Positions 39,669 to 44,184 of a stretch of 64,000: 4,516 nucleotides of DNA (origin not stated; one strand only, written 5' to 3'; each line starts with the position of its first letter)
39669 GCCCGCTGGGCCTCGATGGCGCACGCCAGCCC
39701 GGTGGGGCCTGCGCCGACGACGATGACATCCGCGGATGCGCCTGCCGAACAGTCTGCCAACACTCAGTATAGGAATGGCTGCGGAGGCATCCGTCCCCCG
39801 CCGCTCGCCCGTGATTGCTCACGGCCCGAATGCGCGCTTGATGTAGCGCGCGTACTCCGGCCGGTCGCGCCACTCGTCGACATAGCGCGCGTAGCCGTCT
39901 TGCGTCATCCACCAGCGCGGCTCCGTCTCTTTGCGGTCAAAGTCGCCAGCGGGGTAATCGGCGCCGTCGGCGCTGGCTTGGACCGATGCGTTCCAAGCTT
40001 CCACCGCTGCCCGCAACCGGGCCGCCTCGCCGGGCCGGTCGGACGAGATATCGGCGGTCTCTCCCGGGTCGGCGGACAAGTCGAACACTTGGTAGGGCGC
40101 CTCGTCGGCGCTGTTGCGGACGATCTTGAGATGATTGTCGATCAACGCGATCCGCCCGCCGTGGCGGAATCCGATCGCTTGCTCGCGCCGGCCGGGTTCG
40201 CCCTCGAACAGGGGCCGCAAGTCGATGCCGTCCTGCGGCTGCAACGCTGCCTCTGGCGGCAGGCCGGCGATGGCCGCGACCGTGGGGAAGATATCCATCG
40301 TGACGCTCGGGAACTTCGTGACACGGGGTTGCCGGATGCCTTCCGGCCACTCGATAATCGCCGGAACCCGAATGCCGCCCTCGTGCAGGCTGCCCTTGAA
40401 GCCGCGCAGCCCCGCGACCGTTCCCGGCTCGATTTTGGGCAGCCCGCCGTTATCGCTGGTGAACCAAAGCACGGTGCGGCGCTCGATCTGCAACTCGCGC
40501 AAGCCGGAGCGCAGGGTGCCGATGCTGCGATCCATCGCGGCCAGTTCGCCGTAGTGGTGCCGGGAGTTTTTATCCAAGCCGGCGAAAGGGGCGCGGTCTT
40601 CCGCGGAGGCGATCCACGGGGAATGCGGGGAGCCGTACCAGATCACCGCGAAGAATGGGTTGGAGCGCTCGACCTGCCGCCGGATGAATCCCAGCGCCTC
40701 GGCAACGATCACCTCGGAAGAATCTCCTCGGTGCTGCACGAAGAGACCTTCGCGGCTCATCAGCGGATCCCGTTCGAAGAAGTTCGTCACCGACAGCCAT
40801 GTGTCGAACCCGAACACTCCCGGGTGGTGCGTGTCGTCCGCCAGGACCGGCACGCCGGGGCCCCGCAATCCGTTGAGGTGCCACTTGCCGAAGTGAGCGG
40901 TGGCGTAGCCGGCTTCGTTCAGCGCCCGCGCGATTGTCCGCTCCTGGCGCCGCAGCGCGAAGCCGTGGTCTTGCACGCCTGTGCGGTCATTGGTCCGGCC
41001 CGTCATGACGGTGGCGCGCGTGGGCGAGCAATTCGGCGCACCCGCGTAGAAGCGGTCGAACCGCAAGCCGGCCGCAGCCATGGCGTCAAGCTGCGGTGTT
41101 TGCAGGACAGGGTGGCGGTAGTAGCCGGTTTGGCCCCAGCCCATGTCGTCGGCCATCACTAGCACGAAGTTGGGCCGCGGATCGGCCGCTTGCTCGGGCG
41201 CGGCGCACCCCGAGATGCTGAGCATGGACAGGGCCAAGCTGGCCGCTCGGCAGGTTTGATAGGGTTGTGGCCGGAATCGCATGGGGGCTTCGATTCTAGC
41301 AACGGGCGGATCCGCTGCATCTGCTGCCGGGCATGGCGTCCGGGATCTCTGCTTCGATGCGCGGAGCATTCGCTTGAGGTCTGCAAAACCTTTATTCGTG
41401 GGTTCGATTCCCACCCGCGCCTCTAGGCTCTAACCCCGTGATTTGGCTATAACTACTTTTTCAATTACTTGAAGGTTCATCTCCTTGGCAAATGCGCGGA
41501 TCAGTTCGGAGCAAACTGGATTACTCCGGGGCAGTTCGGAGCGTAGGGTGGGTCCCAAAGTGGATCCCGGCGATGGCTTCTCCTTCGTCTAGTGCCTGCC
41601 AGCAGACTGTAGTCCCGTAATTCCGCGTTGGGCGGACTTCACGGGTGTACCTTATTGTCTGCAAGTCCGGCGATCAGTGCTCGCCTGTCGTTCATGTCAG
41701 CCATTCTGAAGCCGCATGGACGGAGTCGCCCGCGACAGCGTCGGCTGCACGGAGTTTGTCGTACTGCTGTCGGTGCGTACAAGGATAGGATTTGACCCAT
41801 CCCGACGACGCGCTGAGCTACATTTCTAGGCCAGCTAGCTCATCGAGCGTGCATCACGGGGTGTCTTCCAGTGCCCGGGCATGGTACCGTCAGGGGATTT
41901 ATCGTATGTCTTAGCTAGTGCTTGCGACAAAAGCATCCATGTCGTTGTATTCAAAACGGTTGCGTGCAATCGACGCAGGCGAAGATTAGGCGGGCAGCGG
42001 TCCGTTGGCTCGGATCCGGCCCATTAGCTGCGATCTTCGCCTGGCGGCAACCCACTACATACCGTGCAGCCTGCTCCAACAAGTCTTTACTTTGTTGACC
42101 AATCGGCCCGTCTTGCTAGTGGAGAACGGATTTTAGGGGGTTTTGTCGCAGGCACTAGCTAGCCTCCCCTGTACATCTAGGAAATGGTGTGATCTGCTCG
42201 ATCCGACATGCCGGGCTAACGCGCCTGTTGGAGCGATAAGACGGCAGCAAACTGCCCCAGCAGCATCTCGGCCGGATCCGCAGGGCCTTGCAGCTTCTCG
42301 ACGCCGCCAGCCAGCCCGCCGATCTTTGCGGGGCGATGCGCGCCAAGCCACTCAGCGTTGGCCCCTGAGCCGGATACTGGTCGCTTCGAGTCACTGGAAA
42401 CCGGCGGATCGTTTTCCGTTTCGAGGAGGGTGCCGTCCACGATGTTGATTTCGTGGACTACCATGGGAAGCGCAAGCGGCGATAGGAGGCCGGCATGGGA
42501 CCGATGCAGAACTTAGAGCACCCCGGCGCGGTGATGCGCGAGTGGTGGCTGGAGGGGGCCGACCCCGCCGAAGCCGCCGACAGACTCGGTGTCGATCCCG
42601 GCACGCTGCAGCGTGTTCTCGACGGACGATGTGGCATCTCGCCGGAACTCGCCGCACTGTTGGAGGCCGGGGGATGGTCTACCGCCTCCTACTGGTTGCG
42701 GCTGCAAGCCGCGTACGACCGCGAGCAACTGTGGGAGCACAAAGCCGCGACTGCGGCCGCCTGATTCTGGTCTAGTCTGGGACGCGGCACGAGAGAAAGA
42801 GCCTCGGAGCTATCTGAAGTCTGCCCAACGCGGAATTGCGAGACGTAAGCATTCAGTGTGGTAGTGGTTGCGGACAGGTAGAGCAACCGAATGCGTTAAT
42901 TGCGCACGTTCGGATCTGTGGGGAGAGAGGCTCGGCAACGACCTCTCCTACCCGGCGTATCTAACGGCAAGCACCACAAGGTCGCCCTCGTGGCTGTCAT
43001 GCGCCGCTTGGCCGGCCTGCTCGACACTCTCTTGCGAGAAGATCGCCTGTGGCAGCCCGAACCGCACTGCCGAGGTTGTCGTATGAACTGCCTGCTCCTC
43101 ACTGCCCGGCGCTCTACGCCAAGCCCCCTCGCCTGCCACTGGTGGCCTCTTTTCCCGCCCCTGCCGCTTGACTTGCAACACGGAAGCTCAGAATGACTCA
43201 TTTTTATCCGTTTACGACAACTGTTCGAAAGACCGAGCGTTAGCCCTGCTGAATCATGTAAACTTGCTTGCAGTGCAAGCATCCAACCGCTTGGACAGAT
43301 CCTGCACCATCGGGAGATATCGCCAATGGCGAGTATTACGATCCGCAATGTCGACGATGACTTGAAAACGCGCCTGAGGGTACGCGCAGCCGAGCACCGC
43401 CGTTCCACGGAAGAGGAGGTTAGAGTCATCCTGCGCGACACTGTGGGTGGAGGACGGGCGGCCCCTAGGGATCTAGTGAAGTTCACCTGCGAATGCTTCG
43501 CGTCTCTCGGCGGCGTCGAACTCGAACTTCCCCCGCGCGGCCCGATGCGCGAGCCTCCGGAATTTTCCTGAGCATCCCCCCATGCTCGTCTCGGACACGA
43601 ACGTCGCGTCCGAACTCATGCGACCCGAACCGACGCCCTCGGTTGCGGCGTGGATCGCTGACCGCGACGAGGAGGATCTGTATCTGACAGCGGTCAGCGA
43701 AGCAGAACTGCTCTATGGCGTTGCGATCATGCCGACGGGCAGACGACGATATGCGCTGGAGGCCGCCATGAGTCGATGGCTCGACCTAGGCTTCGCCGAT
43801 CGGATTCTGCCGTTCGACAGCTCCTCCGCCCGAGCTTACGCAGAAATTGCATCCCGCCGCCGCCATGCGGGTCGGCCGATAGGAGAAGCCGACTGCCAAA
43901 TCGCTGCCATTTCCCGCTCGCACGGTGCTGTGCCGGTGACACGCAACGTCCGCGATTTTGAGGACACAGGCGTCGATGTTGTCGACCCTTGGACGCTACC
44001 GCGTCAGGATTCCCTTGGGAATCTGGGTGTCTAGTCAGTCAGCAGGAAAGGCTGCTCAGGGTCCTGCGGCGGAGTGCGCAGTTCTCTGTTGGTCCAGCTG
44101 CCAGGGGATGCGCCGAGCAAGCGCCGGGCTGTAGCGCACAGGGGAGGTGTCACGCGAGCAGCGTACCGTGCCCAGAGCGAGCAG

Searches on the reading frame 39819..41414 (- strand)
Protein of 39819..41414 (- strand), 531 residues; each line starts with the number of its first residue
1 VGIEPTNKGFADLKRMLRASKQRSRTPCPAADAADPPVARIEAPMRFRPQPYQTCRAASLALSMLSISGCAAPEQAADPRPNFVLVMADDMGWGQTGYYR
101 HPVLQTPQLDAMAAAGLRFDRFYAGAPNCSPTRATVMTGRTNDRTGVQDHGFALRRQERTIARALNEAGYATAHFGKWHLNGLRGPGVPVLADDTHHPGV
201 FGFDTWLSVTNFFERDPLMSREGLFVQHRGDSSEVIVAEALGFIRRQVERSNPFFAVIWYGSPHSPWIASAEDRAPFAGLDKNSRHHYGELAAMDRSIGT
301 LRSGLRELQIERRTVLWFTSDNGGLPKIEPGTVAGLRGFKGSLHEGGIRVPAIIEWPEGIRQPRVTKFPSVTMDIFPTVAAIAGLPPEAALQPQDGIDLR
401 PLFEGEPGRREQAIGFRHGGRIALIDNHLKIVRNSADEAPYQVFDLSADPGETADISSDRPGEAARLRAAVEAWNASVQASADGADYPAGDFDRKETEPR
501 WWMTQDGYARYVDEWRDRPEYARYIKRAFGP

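Call 35: search_protein_families(library=pfam, proteins=[window:39819-41414:-], max_evalue=0.001)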
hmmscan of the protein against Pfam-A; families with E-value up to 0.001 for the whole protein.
window:39819-41414:- (531 aa): 3 families
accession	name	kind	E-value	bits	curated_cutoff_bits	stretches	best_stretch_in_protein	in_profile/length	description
PF00884.28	Sulfatase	-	7.4e-52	177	25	1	81-384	1-300/301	Sulfatase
PF16347.10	SGSH_C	-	7.2e-05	23.4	29.3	0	343-460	11-135/154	N-sulphoglucosamine sulphohydrolase, C-terminal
PF01663.27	Phosphodiest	-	0.00025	21.2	23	0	284-323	181-220/342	Type I phosphodiesterase / nucleotide pyrophosphatase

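Call 42: find_encoding_contigs(protein=window:39819-41285:-, flank=10000, max_places=10)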
Protein window:39819-41285:- (488 aa): no gene with exactly this product is on record in the collection.

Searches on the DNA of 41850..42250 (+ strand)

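Call 12: search_dna_similar(query=window:41917-42156:+, collection=plasmids, mode=distant)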
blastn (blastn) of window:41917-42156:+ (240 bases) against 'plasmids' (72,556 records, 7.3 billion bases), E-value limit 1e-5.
No match.
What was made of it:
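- Tried and rejected: Plasmid collection, distant BLAST with copy b: no match (call 12).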

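Call 51: search_rna_families(source=window, start=41850, end=42250, threshold=evalue, max_evalue=1)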
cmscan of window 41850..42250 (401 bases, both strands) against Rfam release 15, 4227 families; matches with E-value up to 1: 0.
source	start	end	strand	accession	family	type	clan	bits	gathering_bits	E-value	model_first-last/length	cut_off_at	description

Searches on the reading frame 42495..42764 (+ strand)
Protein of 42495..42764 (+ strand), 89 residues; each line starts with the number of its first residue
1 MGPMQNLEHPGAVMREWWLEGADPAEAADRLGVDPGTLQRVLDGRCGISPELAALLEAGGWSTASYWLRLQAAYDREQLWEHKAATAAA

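Call 35: search_protein_families(library=pfam, proteins=[window:42495-42764:+], max_evalue=0.001)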
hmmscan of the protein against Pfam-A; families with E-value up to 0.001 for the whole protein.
window:42495-42764:+ (89 aa): 1 family
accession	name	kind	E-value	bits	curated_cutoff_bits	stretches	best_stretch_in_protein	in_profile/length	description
PF13560.12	HTH_31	-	0.00055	20.6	27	0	21-55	14-50/64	Helix-turn-helix domain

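Call 38: find_encoding_contigs(protein=window:42495-42764:+, flank=6000, max_places=10)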
Protein window:42495-42764:+ (89 aa): no gene with exactly this product is on record in the collection.

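Call 62: find_encoding_contigs(protein=window:42504-42764:+, flank=6000, max_places=10)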
Protein window:42504-42764:+ (86 aa): no gene with exactly this product is on record in the collection.

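Call 71: search_protein_families(library=pfam, proteins=[window:42495-42764:+], max_evalue=0.01)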
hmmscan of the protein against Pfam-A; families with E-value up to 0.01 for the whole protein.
window:42495-42764:+ (89 aa): 2 families
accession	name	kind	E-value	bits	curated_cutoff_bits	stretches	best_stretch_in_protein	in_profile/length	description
PF13560.12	HTH_31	-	0.00055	20.6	27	1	21-55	14-50/64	Helix-turn-helix domain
PF13384.12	HTH_23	-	0.002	18.3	24.6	0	19-43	15-39/50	Homeodomain-like domain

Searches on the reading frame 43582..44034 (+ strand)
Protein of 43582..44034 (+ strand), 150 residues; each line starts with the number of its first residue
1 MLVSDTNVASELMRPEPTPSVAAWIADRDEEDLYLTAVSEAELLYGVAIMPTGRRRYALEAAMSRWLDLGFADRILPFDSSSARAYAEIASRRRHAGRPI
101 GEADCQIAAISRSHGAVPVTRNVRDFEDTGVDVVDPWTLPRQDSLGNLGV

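Call 35: search_protein_families(library=pfam, proteins=[window:43582-44034:+], max_evalue=0.001)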
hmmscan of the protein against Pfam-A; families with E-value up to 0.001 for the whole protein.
window:43582-44034:+ (150 aa): 1 family
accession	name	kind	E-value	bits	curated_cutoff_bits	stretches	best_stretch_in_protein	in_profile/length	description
PF01850.27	PIN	-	6.2e-16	59.5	23.6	1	4-129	3-117/120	PIN domain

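Call 37: find_encoding_contigs(protein=window:43582-44034:+, flank=6000, max_places=10)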
Protein window:43582-44034:+ (150 aa): no gene with exactly this product is on record in the collection.
